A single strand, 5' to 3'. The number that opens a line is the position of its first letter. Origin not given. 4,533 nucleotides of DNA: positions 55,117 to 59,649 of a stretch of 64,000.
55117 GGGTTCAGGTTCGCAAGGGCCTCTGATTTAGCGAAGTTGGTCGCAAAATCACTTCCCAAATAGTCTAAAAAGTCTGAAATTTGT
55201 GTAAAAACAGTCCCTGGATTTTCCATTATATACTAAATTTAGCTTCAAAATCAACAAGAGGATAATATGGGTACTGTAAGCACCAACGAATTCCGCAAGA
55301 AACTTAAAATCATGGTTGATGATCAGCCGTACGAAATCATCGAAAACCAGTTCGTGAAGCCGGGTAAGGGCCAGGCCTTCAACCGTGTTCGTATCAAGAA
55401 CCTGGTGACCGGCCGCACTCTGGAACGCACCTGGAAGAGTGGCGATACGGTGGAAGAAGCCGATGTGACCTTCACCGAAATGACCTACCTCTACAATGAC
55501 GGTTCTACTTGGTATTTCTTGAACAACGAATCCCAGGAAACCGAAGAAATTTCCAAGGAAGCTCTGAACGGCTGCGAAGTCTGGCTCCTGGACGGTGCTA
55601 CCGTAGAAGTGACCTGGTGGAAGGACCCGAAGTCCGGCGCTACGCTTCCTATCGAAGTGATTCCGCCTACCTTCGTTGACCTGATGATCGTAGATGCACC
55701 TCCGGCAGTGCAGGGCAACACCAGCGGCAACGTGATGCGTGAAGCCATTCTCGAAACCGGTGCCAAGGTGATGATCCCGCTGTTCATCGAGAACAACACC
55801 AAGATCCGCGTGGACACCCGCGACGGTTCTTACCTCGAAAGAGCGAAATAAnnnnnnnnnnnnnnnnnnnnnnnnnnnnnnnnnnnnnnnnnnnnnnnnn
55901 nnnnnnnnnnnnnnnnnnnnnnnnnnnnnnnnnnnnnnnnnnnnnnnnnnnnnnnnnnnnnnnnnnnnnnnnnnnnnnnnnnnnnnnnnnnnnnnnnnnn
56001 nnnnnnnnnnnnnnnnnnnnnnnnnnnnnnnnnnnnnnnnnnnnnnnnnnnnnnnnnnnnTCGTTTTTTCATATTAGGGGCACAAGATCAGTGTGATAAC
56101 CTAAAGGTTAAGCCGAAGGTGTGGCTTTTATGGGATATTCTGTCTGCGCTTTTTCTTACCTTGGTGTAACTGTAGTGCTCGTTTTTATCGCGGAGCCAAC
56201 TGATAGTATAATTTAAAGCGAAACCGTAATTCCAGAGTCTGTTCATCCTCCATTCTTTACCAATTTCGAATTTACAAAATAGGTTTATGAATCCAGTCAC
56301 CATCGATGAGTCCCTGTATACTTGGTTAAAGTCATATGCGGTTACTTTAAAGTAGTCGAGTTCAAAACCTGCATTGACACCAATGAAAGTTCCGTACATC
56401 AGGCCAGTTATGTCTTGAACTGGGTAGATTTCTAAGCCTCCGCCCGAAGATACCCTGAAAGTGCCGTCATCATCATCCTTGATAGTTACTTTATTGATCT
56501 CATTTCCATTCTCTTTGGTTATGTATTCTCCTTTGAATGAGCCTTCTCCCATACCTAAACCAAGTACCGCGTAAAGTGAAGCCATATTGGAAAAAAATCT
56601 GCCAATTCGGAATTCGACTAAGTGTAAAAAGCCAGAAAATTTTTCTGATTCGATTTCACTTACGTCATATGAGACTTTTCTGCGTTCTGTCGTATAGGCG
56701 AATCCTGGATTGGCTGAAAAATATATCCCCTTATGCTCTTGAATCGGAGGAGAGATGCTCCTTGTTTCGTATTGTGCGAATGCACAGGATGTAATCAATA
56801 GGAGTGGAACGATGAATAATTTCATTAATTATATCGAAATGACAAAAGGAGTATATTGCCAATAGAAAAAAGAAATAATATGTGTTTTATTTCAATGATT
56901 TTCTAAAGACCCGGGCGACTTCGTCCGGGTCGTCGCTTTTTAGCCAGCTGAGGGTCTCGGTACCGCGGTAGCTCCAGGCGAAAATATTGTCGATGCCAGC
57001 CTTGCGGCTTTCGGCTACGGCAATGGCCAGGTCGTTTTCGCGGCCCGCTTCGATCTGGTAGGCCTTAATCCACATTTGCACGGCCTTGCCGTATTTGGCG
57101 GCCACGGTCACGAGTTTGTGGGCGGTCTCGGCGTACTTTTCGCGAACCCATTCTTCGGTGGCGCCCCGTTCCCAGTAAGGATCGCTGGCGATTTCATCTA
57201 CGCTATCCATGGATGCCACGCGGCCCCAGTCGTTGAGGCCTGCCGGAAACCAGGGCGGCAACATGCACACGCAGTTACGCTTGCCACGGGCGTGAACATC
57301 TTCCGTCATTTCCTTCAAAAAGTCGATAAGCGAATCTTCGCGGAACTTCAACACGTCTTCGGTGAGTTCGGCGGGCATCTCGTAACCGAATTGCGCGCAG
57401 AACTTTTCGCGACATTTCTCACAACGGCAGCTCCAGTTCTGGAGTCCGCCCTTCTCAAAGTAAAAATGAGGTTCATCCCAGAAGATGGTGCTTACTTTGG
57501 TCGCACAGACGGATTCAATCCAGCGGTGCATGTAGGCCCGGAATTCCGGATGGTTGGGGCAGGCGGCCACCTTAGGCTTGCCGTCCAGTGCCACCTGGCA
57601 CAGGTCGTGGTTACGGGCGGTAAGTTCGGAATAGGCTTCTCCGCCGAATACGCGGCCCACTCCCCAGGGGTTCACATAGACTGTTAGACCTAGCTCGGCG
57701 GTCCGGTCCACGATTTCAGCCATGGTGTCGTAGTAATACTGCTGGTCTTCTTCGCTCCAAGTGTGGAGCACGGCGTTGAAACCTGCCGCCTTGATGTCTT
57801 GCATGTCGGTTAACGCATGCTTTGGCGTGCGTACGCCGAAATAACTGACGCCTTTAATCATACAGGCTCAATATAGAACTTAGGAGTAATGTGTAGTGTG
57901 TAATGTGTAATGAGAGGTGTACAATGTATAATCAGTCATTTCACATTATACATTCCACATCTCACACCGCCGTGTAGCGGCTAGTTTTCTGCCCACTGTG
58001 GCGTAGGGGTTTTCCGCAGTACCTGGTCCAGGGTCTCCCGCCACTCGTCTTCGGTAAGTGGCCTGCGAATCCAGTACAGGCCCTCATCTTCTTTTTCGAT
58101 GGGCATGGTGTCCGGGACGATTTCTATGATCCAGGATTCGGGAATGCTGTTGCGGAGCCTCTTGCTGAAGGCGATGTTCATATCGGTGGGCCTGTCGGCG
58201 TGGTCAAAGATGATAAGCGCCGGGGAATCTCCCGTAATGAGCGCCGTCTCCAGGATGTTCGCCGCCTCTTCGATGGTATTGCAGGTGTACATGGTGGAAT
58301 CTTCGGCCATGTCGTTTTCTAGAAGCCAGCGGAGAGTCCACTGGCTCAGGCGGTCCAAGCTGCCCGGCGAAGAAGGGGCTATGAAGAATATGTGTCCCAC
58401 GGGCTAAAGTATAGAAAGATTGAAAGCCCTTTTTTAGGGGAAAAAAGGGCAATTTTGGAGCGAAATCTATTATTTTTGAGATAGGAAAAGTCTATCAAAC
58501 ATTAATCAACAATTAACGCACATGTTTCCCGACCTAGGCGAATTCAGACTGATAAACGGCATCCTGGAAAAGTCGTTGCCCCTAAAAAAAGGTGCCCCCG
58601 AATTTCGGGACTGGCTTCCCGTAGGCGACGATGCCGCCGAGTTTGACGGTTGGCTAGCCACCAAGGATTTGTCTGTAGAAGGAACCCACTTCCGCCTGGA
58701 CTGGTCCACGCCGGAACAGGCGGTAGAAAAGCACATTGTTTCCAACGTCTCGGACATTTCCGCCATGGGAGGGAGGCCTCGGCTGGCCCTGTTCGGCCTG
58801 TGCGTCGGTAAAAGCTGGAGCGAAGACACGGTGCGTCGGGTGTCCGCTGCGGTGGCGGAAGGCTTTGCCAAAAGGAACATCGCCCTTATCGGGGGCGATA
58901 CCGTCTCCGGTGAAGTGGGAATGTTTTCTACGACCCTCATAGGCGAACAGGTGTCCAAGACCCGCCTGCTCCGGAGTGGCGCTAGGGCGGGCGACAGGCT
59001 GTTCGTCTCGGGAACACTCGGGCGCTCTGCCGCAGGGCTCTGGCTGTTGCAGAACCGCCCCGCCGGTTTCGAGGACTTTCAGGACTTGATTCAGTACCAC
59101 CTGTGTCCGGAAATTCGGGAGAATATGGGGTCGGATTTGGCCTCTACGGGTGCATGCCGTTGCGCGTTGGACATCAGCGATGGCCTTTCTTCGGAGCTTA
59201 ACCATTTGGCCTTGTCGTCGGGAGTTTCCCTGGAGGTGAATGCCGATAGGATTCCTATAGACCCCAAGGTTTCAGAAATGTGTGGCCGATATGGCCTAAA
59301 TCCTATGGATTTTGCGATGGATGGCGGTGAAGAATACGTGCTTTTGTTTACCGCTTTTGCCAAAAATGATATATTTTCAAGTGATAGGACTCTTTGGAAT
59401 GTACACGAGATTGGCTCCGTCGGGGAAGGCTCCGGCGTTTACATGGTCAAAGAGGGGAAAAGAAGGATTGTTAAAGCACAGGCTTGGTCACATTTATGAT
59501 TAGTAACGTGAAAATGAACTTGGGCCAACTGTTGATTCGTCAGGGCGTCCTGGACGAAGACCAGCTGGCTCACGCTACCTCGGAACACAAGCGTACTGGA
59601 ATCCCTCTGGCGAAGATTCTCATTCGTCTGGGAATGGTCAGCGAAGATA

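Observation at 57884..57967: Heptad array with an exact 10-bp inverted repeat at its centre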

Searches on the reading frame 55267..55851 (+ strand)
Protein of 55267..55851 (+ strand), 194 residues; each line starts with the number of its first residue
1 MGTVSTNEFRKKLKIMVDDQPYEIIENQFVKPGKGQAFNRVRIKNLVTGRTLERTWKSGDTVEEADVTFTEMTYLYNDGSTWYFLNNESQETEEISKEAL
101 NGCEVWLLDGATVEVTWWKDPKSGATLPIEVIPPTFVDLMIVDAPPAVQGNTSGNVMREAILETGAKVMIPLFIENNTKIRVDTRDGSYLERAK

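Call 10: search_protein_families(library=pfam, proteins=[window:55267-55851:+])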
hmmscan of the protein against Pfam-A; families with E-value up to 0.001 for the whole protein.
window:55267-55851:+ (194 aa): 3 families
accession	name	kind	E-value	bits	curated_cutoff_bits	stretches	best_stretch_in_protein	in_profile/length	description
PF08207.18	EFP_N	-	2e-25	89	23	1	5-62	1-58/58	Elongation factor P (EF-P) KOW-like domain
PF09285.17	Elong-fact-P_C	-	7.9e-22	77.2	25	1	137-192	1-56/56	Elongation factor P, C-terminal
PF01132.26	EFP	-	7.5e-12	45.5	27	1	71-120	2-51/54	Elongation factor P (EF-P) OB domain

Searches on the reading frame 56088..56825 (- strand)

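Call 10: search_protein_families(library=pfam, proteins=[window:56088-56825:-])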
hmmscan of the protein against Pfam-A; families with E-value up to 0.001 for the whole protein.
window:56088-56825:- (245 aa): 0 families

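Call 42: search_protein_families(library=ncbifam, proteins=[window:56088-56825:-], max_evalue=0.1)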
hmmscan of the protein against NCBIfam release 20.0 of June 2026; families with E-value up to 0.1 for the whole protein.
window:56088-56825:- (245 aa): 1 family
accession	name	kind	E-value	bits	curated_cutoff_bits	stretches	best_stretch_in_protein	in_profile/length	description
NF047328.1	OMP_TP0733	subfamily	0.053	12.9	130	0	179-208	144-173/202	TP0733 family outer membrane beta-barrel protein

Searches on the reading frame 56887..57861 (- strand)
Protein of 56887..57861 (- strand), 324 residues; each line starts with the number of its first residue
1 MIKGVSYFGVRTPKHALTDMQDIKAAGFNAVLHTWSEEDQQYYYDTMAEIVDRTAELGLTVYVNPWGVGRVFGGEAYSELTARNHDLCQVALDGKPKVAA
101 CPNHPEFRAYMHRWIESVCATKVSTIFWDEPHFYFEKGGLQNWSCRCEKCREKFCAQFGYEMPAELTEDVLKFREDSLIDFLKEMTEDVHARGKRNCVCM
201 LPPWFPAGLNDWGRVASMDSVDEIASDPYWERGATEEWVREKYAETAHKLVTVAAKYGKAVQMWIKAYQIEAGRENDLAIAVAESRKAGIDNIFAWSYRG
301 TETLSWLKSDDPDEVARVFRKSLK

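Call 10: search_protein_families(library=pfam, proteins=[window:56887-57861:-])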
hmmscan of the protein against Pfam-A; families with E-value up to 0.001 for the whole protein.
window:56887-57861:- (324 aa): 0 families

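Call 11: find_related_loci(query=window:56887-57861:-, collection=genome_contigs, flank=10000)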
Query window:56887-57861:- (324 aa) in genome_contigs; peptide patterns used: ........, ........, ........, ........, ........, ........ (x = any residue, [..] = any of these).
282 stretches matched a pattern; 266 encode a relative of the query (tblastn E <= 1e-3); the best 80 are kept; 80 distinct loci.
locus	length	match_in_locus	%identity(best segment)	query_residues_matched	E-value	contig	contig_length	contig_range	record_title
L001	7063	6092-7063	97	1-324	0e+0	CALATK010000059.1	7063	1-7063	MAG TPA_asm: uncultured Fibrobacter sp. isolate SRR6425805_bin.3_CONCOCT_v1.1_MAG genome assembly, contig: ERZ1767615.51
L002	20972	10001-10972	95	1-324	0e+0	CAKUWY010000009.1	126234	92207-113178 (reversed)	MAG: uncultured Fibrobacter sp. isolate REFINED_METABAT215_TOP10_CONTIGS_1500_ASSEMBLY_K77_MERGED__Hadza_MoBio_hadza-E-H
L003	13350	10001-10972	95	1-324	0e+0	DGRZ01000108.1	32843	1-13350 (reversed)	MAG TPA_asm: Fibrobacter sp. UBA4375 UBA4375_contig_2459, whole genome shotgun sequence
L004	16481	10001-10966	95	2-323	0e+0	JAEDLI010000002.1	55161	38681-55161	MAG: Fibrobacter sp. isolate MAG236 NODE_199_length_55161_cov_5.957899, whole genome shotgun sequence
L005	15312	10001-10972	94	1-324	0e+0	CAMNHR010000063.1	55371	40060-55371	MAG: uncultured Fibrobacter sp. isolate SRR873595_bin.6_metaWRAP_v1.3_MAG genome assembly, contig: ERZ1756110.3430511, w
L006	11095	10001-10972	92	1-324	0e+0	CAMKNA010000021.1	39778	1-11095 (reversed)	MAG: uncultured Fibrobacter sp. isolate SRR12081299_bin.46_metaWRAP_v1.3_MAG genome assembly, contig: ERZ12289776.1061,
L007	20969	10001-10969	92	1-323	0e+0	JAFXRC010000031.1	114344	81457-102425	MAG: Fibrobacter sp. isolate RGIG6669 Sheep_Rumen-1__c342113, whole genome shotgun sequence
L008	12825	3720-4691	92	1-324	0e+0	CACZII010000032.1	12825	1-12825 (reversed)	MAG: Fibrobacter succinogenes isolate RUG12637 genome assembly, contig: RUG12637_asm_32, whole genome shotgun sequence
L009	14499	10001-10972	91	1-324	0e+0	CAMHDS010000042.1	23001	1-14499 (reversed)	MAG: uncultured Fibrobacter sp. isolate SRR11784291_bin.31_metaWRAP_v1.3_MAG genome assembly, contig: ERZ12202683.1997,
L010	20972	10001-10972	92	1-324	0e+0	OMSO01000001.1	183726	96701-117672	uncultured Fibrobacter sp. isolate RUG831 genome assembly, contig: scaffold_38, whole genome shotgun sequence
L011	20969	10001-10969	91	2-324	0e+0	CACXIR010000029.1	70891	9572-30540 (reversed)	MAG: Fibrobacter succinogenes isolate RUG11295 genome assembly, contig: RUG11295_asm_29, whole genome shotgun sequence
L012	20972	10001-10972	91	1-324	0e+0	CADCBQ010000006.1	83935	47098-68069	MAG: Fibrobacter succinogenes isolate RUG14497 genome assembly, contig: RUG14497_asm_6, whole genome shotgun sequence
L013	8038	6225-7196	91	1-324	0e+0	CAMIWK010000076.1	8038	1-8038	MAG: uncultured Fibrobacter sp. isolate SRR12081302_bin.21_metaWRAP_v1.3_MAG genome assembly, contig: ERZ12289775.18556,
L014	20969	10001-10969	91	1-323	0e+0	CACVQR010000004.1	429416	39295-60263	MAG: Fibrobacter succinogenes isolate RUG10152 genome assembly, contig: RUG10152_asm_4, whole genome shotgun sequence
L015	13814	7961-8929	91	2-324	0e+0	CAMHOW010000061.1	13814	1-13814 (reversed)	MAG: uncultured Fibrobacter sp. isolate SRR11784286_bin.20_metaWRAP_v1.3_MAG genome assembly, contig: ERZ12202890.1794,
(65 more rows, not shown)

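Call 42: search_protein_families(library=ncbifam, proteins=[window:56887-57861:-], max_evalue=0.1)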
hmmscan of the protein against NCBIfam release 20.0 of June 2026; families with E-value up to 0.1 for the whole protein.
window:56887-57861:- (324 aa): 0 families

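Call 43: search_solved_structures(query=window:56887-57861:-, max_evalue=1)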
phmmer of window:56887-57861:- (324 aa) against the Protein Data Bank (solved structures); distinct sequences matched with E-value up to 1: 603 (the best 60 are shown).
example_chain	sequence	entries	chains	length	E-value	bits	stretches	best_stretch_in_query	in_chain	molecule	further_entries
6rcs_B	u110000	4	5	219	0.00032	23.1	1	250-319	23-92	R5.016 light chain | Monoclonal antibody R5.016 light chain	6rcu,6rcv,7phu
8rz0_B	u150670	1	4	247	0.00041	22.7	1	250-319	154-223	R5.016 scFv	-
7dwt_L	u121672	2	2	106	0.00064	22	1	250-319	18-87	Anti-dengue virus human monoclonal antibody 1C19 Fab light chain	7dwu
6dzl_J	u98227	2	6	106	0.00067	22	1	250-319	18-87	Fv domain of ADI-15878 Fab light chain | Antibody ADI-15878 Fab, light chain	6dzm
7byr_L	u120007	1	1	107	0.00068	22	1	250-319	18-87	Ab23-Fab-Light Chain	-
7wwi_D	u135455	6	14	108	0.00069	21.9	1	250-319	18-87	55A8 light chain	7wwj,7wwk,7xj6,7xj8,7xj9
7qnw_B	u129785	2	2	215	0.00086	21.6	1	250-319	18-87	Beta-55 light chain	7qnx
7xdl_J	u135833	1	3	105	0.00089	21.6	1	250-319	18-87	BA7208 fab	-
7xdb_E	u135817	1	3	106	0.00092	21.5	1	250-319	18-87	BA7208 fab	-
8tm1_L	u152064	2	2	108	0.00095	21.5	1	250-319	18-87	N3-1 Fab light chain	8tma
9u74_G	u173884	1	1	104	0.00097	21.5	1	248-319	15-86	PR306007 Light chain protein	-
9oi3_J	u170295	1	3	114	0.0011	21.3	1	250-319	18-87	Light chain of Fab from human antibody 604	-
8ol9_A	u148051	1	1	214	0.0012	21.2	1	246-319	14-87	Light chain of FIXa binding Fab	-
6mee_B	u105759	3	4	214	0.0012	21.2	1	250-318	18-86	antibody HEPC74 Light Chain | HEPC74 light chain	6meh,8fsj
8eji_L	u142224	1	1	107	0.0013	21.1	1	250-319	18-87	19.7E Fab light chain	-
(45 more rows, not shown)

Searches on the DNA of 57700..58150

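Call 36: search_rna_families(source=window, start=57700, end=58150, threshold=evalue, max_evalue=1)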
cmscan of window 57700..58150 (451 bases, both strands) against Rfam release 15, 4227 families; matches with E-value up to 1: 4.
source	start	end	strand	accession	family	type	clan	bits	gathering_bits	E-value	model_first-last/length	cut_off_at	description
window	57907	58012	-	RF03114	RT-1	Gene; sRNA;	-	23.4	106.4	0.061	1-107/107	no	RT-1 RNA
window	57882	57964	+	RF00841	mir-384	Gene; miRNA;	-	20.4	72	0.62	1-88/88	no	mir-384 microRNA precursor family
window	57898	57960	+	RF03339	mir-3047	Gene; miRNA;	-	19.9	53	0.26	1-61/61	no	mir-3047 microRNA precursor family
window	57886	57963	+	RF04113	MIR1523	Gene; miRNA;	-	17.9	96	0.97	9-85/92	no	MIR1523 microRNA precursor family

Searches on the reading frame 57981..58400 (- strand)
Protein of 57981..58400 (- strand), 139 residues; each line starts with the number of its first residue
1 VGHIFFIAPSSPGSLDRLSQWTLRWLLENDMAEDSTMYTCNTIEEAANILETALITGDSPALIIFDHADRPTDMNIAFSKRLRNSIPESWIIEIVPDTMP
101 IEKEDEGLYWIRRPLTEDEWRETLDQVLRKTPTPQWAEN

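Call 10: search_protein_families(library=pfam, proteins=[window:57981-58400:-])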
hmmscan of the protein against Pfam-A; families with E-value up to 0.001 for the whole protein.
window:57981-58400:- (139 aa): 0 families

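Call 42: search_protein_families(library=ncbifam, proteins=[window:57981-58400:-], max_evalue=0.1)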
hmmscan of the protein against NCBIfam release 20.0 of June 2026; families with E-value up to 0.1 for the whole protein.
window:57981-58400:- (139 aa): 0 families

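Call 60: find_encoding_contigs(protein=window:57981-58400:-, flank=1500, max_places=10)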
Protein window:57981-58400:- (139 aa): 21 contigs read that carry it; 10 places shown.
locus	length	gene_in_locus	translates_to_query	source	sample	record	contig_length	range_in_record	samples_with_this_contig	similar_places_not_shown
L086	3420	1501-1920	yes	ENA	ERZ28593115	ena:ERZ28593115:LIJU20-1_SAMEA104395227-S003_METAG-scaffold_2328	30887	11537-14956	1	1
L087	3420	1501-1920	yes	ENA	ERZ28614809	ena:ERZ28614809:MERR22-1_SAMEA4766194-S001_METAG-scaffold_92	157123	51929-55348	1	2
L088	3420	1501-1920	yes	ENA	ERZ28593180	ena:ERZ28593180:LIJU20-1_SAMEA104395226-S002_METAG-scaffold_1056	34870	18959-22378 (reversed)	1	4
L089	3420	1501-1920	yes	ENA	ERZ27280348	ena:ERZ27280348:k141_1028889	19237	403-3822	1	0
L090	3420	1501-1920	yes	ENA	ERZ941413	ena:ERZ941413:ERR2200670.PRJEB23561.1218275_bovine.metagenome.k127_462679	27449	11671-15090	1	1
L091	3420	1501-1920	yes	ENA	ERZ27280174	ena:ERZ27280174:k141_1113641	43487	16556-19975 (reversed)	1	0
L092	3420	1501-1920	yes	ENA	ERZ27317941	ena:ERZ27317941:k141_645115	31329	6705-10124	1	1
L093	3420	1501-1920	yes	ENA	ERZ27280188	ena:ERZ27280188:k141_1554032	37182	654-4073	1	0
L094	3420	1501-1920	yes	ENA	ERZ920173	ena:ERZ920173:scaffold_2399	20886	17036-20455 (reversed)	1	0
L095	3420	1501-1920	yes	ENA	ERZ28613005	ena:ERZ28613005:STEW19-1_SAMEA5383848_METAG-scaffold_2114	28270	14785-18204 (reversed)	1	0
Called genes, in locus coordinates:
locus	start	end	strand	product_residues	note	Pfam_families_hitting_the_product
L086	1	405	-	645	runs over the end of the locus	PF05157:MshEN, PF00437:T2SSE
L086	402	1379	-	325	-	PF00586:AIRS, PF02769:AIRS_C (weak)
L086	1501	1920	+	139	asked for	-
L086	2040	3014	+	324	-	-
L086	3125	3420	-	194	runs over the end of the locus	PF08207:EFP_N, PF01132:EFP, PF09285:Elong-fact-P_C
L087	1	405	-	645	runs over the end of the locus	PF05157:MshEN, PF00437:T2SSE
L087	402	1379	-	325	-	PF00586:AIRS, PF02769:AIRS_C (weak)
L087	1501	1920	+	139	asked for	-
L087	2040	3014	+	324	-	-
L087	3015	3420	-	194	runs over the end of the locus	PF08207:EFP_N, PF01132:EFP, PF09285:Elong-fact-P_C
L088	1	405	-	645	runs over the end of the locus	PF05157:MshEN, PF00437:T2SSE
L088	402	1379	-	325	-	PF00586:AIRS, PF02769:AIRS_C (weak)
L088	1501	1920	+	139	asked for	-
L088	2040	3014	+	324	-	-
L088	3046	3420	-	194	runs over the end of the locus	PF08207:EFP_N, PF01132:EFP, PF09285:Elong-fact-P_C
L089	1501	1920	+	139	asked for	-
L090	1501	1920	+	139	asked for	-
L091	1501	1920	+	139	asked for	-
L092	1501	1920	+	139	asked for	-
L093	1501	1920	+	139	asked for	-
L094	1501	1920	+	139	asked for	-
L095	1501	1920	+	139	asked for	-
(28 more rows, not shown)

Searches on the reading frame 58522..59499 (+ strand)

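Call 10: search_protein_families(library=pfam, proteins=[window:58522-59499:+])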
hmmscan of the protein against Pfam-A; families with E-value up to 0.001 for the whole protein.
window:58522-59499:+ (325 aa): 2 families
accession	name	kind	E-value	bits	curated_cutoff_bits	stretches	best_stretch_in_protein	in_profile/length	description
PF00586.29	AIRS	-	4.6e-16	59.7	24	1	35-141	1-110/112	AIR synthase related protein, N-terminal domain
PF02769.27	AIRS_C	-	3.9e-06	27.5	23.1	1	155-307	1-152/156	AIR synthase related protein, C-terminal domain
